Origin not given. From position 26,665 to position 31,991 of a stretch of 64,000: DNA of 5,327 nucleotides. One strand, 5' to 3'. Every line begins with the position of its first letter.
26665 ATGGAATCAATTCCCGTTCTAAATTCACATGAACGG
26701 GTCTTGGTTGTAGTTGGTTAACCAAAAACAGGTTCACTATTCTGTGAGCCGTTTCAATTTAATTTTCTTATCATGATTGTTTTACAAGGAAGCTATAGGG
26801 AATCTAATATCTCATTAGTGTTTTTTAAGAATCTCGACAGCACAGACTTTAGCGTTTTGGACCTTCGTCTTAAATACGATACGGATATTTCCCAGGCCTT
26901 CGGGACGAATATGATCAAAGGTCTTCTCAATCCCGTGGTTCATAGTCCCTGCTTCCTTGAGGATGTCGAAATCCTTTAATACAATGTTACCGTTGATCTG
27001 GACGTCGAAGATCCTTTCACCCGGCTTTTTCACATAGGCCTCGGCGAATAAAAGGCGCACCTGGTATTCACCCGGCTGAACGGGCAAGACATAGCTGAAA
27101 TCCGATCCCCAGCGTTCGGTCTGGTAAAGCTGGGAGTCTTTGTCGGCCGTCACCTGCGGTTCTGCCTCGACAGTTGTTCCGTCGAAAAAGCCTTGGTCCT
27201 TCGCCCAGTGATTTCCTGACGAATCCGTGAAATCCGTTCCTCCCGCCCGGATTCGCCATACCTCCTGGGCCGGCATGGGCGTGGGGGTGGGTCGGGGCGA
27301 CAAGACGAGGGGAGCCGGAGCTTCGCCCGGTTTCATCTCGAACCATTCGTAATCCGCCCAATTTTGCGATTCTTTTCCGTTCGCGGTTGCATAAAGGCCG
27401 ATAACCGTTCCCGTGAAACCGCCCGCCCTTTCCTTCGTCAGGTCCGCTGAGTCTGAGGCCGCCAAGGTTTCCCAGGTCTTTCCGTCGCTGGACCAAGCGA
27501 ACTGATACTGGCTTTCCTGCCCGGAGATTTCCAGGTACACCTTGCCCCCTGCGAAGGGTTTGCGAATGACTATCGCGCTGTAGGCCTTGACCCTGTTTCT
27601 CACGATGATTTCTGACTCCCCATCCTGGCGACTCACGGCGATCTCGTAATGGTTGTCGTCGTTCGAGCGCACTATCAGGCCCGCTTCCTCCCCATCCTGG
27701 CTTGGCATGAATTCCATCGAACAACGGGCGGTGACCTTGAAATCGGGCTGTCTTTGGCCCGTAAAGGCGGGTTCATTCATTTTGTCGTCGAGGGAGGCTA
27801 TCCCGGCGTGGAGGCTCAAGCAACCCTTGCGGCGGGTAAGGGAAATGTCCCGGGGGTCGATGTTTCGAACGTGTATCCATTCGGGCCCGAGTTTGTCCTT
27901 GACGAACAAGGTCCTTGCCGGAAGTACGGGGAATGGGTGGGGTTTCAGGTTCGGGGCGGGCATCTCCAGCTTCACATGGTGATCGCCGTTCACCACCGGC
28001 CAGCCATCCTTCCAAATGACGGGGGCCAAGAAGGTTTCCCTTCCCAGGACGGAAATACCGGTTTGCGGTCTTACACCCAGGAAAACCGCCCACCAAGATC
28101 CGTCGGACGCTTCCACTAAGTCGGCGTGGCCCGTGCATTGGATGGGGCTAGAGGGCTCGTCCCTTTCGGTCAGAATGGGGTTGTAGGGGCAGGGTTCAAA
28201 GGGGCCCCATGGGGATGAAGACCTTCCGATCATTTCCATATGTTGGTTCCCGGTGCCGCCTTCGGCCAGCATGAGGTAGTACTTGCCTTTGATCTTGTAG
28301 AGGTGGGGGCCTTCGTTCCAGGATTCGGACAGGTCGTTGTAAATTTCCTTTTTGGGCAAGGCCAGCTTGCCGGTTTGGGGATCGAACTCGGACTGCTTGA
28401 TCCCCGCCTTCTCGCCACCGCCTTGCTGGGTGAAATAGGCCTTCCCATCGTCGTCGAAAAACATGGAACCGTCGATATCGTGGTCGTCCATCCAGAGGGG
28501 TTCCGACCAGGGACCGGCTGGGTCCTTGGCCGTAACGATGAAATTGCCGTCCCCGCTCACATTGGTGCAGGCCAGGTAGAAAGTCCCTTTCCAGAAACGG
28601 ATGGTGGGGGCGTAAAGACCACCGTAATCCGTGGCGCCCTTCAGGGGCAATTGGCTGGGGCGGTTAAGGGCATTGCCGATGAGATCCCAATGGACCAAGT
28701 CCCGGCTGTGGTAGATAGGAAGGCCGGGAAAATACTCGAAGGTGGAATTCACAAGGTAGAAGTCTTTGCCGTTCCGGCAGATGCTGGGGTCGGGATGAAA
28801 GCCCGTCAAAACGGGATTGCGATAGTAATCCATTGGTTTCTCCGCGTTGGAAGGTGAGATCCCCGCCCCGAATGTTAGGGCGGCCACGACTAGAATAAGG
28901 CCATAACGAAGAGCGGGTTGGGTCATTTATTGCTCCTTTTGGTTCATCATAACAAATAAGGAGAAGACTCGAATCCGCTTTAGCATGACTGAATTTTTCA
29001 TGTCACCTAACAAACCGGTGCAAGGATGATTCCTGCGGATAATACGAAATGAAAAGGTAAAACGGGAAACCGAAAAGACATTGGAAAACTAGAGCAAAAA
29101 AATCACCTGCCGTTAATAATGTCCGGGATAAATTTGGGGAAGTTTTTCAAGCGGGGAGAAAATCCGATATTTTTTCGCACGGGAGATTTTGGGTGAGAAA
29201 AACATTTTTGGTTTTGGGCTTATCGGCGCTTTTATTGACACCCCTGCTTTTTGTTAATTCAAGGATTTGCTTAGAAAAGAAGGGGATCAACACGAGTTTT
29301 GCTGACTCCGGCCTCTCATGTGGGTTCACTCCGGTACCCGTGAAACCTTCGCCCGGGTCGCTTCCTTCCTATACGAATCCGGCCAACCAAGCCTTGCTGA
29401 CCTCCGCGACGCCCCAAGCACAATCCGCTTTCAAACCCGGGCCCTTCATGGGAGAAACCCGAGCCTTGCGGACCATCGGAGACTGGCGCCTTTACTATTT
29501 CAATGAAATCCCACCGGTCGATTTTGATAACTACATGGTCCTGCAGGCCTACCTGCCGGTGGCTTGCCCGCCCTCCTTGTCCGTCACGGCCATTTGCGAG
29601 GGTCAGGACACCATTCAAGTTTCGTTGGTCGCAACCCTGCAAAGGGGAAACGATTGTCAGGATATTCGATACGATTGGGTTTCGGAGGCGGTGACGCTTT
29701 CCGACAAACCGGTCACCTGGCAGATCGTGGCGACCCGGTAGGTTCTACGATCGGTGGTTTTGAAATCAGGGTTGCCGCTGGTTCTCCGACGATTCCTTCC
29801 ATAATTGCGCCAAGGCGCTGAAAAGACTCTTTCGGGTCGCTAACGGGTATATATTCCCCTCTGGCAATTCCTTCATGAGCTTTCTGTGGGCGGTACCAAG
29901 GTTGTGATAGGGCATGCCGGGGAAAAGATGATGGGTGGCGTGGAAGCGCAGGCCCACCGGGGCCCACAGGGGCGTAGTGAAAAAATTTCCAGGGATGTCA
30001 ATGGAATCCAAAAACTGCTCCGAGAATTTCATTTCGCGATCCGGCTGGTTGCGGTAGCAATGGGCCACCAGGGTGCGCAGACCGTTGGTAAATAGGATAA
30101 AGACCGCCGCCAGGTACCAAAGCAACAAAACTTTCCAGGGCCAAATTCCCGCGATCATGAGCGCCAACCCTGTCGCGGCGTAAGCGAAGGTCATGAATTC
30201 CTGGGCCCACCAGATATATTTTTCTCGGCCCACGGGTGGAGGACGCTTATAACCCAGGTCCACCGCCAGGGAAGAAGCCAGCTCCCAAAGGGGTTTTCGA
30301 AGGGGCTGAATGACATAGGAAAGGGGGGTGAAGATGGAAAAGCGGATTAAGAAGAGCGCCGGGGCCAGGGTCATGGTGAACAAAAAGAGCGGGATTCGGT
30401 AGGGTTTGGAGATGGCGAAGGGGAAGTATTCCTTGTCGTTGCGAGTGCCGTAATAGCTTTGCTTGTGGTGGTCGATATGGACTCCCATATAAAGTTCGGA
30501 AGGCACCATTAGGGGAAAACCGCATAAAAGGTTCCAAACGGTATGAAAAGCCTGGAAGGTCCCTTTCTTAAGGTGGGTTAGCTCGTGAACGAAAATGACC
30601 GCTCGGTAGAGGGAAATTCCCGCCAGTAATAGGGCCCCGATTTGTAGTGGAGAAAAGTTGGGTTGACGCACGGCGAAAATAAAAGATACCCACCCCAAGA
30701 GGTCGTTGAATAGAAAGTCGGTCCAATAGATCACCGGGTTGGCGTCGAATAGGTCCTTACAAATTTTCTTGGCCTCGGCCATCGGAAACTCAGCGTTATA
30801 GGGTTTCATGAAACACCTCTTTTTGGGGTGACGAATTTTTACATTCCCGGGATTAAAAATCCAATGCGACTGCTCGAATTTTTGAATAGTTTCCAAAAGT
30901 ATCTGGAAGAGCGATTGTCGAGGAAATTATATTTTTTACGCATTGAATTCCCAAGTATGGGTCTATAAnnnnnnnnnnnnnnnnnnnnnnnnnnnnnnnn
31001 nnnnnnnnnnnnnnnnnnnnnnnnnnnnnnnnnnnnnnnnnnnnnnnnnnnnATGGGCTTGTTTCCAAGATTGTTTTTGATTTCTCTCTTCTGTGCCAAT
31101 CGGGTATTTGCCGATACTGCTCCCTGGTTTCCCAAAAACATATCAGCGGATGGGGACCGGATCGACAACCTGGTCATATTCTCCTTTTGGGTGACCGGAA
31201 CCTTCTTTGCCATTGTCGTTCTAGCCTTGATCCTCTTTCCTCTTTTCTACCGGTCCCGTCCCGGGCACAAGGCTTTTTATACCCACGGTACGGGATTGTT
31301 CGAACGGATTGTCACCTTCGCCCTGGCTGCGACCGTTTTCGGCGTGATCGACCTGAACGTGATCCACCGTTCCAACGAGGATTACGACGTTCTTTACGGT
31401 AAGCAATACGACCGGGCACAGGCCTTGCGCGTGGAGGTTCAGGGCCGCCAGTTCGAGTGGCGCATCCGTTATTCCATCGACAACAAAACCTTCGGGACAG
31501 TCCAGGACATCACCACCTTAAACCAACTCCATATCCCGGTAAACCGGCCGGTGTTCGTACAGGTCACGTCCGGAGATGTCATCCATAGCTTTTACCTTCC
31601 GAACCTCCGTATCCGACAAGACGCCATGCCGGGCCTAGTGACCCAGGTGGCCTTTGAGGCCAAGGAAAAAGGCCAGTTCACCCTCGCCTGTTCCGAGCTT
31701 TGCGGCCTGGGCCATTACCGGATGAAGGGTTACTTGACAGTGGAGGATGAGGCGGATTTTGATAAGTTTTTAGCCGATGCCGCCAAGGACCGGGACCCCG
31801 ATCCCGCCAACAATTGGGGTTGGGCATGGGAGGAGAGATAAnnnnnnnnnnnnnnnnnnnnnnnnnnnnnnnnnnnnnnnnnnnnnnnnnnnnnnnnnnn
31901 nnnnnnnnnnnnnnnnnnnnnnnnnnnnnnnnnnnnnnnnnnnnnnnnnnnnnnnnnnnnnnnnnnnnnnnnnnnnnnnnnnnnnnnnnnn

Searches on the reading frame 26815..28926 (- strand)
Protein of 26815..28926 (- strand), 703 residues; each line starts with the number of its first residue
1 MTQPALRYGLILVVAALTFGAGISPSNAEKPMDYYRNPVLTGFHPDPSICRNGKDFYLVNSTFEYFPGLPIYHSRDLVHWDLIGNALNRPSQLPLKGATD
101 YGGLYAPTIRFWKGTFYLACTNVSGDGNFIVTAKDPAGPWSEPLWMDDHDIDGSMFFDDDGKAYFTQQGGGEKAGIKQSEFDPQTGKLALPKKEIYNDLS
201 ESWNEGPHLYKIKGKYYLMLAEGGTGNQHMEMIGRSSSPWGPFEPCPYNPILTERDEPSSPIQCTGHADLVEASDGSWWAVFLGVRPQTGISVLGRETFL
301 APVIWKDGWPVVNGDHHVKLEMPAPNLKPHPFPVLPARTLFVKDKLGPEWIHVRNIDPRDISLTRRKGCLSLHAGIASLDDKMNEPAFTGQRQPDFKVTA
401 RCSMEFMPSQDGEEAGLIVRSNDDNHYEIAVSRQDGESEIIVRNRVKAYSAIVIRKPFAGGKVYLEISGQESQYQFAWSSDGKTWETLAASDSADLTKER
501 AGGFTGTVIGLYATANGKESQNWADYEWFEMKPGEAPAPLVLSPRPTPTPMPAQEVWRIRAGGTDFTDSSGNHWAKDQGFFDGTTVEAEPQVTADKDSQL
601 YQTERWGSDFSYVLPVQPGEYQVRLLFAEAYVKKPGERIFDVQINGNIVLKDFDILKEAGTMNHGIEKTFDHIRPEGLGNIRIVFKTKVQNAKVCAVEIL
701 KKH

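Call 53: search_protein_families(library=pfam, proteins=[window:26815-28926:-], max_evalue=0.00001)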
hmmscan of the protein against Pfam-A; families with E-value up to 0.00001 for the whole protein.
window:26815-28926:- (703 aa): 4 families
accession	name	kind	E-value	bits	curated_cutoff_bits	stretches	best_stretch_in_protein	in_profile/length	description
PF04616.20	Glyco_hydro_43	-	1.3e-87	294.2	32.2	1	35-310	1-288/288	Glycosyl hydrolases family 43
PF17851.8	GH43_C2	-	4.1e-48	164.2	22.7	1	341-532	4-203/203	Beta xylosidase C-terminal Concanavalin A-like domain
PF11721.14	Malectin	-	3.5e-28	99.1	23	1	556-669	2-125/163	Malectin domain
PF07081.18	DUF1349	-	7e-07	29.5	32.4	1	382-490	36-144/179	Protein of unknown function (DUF1349)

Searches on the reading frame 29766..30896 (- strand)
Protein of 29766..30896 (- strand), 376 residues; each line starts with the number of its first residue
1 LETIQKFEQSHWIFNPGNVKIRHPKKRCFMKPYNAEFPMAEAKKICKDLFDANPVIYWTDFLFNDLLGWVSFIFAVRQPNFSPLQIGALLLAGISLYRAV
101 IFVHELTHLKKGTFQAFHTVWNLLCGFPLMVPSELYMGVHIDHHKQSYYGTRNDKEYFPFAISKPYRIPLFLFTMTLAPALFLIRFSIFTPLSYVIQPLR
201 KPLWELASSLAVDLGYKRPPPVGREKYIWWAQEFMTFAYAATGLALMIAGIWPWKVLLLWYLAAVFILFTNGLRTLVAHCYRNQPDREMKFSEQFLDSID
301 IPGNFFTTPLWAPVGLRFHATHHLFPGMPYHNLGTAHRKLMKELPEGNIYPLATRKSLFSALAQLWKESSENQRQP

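Call 53: search_protein_families(library=pfam, proteins=[window:29766-30896:-], max_evalue=0.00001)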
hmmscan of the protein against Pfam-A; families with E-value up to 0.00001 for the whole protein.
window:29766-30896:- (376 aa): 1 family
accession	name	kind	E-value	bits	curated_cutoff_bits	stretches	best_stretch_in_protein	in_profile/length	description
PF00487.30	FA_desaturase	-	3.6e-30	106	29.7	1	87-349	8-247/253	Fatty acid desaturase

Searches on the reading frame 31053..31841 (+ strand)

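Call 53: search_protein_families(library=pfam, proteins=[window:31053-31841:+], max_evalue=0.00001)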
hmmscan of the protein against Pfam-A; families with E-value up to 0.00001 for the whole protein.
window:31053-31841:+ (262 aa): 1 family
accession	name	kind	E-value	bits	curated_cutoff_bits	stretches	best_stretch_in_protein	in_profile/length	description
PF00116.26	COX2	-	1.9e-17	63.7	22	1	147-224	36-113/120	Cytochrome C oxidase subunit II, periplasmic domain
